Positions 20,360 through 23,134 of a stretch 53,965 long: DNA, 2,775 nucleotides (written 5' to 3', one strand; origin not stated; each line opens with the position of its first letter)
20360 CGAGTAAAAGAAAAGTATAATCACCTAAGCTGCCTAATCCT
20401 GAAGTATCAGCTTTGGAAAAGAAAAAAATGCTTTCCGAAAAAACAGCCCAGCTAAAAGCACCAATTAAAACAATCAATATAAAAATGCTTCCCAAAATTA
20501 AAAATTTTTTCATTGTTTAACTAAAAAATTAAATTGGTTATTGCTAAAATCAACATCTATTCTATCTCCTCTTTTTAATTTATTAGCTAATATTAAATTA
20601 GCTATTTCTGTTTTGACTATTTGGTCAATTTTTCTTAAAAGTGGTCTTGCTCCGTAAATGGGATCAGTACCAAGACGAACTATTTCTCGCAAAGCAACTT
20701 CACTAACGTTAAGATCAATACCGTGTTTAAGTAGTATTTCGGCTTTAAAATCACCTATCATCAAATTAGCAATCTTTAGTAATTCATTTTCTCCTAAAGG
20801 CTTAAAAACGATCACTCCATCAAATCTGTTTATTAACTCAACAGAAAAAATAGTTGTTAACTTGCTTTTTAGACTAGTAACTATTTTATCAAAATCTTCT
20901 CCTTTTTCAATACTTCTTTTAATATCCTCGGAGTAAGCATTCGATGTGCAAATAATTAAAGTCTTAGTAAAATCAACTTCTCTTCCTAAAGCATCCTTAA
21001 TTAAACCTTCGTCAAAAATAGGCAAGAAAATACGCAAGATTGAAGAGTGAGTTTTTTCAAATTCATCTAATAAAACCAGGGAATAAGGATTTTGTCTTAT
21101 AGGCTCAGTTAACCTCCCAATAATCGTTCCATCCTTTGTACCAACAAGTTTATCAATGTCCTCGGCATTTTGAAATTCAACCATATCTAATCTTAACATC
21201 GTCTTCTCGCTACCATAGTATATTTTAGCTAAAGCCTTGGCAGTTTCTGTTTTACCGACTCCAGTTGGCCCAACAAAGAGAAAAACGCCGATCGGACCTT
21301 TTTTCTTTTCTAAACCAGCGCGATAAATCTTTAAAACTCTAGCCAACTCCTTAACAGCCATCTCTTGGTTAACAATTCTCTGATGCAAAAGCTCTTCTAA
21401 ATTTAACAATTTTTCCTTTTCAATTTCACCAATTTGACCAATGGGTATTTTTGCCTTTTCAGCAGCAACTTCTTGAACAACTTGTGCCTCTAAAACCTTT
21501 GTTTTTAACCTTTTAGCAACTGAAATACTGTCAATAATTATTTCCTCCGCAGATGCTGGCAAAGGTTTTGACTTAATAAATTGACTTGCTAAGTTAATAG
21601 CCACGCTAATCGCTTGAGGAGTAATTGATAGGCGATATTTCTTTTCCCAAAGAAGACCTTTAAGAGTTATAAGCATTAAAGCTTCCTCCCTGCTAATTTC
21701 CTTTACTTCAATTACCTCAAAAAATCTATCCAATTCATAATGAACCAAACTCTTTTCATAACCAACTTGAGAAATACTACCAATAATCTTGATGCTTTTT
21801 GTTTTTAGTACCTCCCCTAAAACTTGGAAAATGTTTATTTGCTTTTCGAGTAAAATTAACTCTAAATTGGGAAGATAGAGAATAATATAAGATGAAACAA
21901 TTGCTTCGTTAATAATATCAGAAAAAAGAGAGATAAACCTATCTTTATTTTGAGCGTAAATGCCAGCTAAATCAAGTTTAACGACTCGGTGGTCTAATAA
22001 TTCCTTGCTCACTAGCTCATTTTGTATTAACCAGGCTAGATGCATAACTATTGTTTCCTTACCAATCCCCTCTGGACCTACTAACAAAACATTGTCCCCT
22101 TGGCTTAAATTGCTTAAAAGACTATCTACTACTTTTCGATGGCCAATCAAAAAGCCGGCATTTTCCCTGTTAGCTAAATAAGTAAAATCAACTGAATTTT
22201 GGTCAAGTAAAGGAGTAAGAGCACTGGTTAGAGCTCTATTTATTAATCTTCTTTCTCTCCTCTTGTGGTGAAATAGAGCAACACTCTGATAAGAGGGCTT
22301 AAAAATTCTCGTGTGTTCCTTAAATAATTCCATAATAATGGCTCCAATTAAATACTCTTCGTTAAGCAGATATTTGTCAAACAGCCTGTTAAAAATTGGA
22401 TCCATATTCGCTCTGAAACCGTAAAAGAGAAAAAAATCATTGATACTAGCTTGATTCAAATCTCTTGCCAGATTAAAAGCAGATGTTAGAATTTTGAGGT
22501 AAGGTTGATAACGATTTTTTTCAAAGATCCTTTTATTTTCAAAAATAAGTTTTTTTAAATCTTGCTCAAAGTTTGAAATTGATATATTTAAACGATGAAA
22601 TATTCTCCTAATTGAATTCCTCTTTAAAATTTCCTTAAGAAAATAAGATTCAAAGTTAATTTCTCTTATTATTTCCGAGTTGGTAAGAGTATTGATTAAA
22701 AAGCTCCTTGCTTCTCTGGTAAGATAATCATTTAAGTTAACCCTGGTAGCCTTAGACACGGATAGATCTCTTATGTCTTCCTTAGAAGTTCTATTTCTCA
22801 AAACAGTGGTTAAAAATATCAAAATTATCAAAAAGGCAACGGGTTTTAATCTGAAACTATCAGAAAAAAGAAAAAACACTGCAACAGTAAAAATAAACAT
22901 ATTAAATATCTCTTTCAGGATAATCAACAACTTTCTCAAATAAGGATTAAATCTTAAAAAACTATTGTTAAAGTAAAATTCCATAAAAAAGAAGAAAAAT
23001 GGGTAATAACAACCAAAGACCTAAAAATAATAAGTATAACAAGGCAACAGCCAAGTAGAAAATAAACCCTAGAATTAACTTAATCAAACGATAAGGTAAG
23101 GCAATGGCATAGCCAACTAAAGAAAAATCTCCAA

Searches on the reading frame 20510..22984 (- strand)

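Call 30: search_protein_families(library=pfam, proteins=[window:20510-22984:-], max_evalue=0.000001)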
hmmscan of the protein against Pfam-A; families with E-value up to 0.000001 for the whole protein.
window:20510-22984:- (824 aa): 4 families
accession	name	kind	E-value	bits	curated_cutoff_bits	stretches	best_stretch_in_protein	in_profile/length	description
PF07724.20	AAA_2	-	4.5e-43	147.6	27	1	564-722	2-164/166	AAA domain (Cdc48 subfamily)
PF10431.15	ClpB_D2-small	-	1.2e-16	61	21.9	1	730-811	1-81/81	C-terminal, D2-small domain, of ClpB protein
PF07728.20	AAA_5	-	1.4e-12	48.3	22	0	568-683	2-123/139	AAA domain (dynein-related subfamily)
PF00004.35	AAA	-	2.2e-12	48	21.2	1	569-701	2-126/131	ATPase family associated with various cellular activities (AAA)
